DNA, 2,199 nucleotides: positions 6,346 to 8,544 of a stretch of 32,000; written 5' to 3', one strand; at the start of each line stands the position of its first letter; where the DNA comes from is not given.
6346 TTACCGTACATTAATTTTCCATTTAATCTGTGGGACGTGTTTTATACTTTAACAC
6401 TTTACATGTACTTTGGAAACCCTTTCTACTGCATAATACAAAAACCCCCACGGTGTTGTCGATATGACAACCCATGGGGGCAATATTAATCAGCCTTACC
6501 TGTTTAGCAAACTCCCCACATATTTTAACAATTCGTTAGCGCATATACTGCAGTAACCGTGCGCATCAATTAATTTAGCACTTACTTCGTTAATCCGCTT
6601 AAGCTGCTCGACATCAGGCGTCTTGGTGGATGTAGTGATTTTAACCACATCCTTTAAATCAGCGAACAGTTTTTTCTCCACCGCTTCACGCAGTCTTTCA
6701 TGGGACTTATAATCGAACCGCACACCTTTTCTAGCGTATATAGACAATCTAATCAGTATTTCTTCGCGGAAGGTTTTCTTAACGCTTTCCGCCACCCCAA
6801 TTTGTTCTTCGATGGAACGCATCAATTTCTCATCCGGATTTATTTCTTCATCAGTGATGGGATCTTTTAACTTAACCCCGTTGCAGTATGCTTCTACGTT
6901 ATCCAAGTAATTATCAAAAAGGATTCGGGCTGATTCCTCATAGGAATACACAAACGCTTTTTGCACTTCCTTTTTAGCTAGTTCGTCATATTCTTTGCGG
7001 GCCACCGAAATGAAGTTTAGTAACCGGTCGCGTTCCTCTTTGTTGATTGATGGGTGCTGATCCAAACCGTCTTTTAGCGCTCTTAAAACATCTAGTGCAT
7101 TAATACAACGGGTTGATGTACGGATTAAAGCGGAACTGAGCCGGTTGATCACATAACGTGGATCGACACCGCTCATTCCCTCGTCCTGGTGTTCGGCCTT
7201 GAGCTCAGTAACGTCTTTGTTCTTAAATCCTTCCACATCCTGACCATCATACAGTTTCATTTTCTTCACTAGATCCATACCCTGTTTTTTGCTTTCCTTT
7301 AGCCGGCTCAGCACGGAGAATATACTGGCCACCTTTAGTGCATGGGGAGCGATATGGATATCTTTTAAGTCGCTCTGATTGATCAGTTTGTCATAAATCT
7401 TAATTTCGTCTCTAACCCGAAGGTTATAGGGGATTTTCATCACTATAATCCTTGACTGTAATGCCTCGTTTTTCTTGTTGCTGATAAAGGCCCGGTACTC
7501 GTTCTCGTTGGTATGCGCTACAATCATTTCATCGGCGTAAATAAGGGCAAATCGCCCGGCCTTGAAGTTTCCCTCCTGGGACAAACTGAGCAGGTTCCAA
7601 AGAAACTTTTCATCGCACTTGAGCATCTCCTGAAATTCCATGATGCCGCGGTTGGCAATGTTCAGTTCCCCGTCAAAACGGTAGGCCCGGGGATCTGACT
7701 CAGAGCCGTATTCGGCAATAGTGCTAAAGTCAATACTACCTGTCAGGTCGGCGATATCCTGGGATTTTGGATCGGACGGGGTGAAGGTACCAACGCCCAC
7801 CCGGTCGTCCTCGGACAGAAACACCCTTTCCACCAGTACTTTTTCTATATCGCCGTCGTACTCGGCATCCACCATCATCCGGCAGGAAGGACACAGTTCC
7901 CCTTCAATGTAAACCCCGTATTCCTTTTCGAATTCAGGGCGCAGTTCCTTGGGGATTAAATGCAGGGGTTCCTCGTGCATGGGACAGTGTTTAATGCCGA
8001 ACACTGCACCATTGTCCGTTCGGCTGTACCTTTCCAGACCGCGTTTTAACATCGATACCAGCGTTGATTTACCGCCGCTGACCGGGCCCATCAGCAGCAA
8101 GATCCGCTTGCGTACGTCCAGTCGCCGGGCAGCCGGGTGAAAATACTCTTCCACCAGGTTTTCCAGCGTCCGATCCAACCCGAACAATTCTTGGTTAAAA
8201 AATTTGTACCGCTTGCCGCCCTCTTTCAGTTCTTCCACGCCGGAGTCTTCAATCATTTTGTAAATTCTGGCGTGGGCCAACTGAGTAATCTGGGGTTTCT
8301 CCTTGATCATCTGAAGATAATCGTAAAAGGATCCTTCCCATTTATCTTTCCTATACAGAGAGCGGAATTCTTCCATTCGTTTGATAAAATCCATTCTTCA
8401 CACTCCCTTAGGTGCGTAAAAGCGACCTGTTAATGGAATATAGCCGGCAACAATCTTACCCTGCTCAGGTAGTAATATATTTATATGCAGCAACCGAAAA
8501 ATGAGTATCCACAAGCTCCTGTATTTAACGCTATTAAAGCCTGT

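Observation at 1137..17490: Oriented ~40-bp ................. hairpin repeat family at six loci, stop-free in all six frames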

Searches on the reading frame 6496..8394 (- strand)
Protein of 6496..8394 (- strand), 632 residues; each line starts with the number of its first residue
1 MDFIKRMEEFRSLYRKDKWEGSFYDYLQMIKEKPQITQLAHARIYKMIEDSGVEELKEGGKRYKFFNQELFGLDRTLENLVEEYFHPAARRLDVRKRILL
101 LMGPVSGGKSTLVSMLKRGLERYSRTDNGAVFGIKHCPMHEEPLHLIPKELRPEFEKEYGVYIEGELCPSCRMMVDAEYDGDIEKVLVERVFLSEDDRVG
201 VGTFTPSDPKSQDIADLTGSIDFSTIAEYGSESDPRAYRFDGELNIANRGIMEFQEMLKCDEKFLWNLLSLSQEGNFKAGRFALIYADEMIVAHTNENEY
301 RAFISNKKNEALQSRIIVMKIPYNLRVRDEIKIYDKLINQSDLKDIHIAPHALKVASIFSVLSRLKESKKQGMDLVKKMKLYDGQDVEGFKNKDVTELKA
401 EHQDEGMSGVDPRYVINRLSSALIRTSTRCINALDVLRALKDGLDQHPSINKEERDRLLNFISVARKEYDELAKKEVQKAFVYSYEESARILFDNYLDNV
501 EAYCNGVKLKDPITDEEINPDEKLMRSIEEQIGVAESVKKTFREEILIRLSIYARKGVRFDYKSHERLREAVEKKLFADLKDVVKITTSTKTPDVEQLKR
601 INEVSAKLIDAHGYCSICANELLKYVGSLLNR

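Call 24: find_encoding_contigs(protein=window:6496-8394:-, flank=10000, max_places=4)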
Protein window:6496-8394:- (632 aa): 22 contigs read that carry it; 4 places shown.
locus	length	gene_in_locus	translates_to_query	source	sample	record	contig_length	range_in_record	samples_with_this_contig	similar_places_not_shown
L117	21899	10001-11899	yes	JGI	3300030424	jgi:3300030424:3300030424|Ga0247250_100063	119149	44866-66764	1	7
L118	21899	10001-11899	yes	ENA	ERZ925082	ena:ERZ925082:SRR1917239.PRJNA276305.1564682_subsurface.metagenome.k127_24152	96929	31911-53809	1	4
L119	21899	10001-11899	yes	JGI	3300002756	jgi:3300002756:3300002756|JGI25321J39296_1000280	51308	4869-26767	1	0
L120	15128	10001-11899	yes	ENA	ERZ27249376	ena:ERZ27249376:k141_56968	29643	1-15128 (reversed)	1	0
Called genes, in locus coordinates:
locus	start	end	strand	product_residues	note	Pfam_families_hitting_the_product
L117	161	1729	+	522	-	PF01276:OKR_DC_1, PF01041:DegT_DnrJ_EryC1 (faint), PF03711:OKR_DC_1_C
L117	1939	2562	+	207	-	PF13401:AAA_22 (faint), PF02223:Thymidylate_kin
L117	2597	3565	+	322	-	PF13177:DNA_pol3_delta2, PF00004:AAA (faint), PF09115:DNApol3-delta_C (weak)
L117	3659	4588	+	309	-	PF04468:PSP1, PF28472:PSP1_3rd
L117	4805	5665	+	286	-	PF00590:TP_methylase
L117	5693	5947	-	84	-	PF04014:MazE_antitoxin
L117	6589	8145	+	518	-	PF00133:tRNA-synt_1, PF01406:tRNA-synt_1e, PF09334:tRNA-synt_1g, PF00133:tRNA-synt_1, PF09334:tRNA-synt_1g, PF00133:tRNA-synt_1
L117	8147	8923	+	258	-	PF01026:TatD_DNase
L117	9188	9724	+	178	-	PF02572:CobA_CobO_BtuR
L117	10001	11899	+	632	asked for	PF08298:AAA_PrkA, PF06798:PrkA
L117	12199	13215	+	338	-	PF03990:DUF348, PF07501:G5, PF06725:3D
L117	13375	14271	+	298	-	PF00398:RrnaAD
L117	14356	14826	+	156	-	PF04308:RNaseH_like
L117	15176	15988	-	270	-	-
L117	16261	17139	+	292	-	PF05582:Peptidase_U57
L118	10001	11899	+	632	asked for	PF08298:AAA_PrkA, PF06798:PrkA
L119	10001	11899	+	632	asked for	PF08298:AAA_PrkA, PF06798:PrkA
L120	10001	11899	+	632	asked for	PF08298:AAA_PrkA, PF06798:PrkA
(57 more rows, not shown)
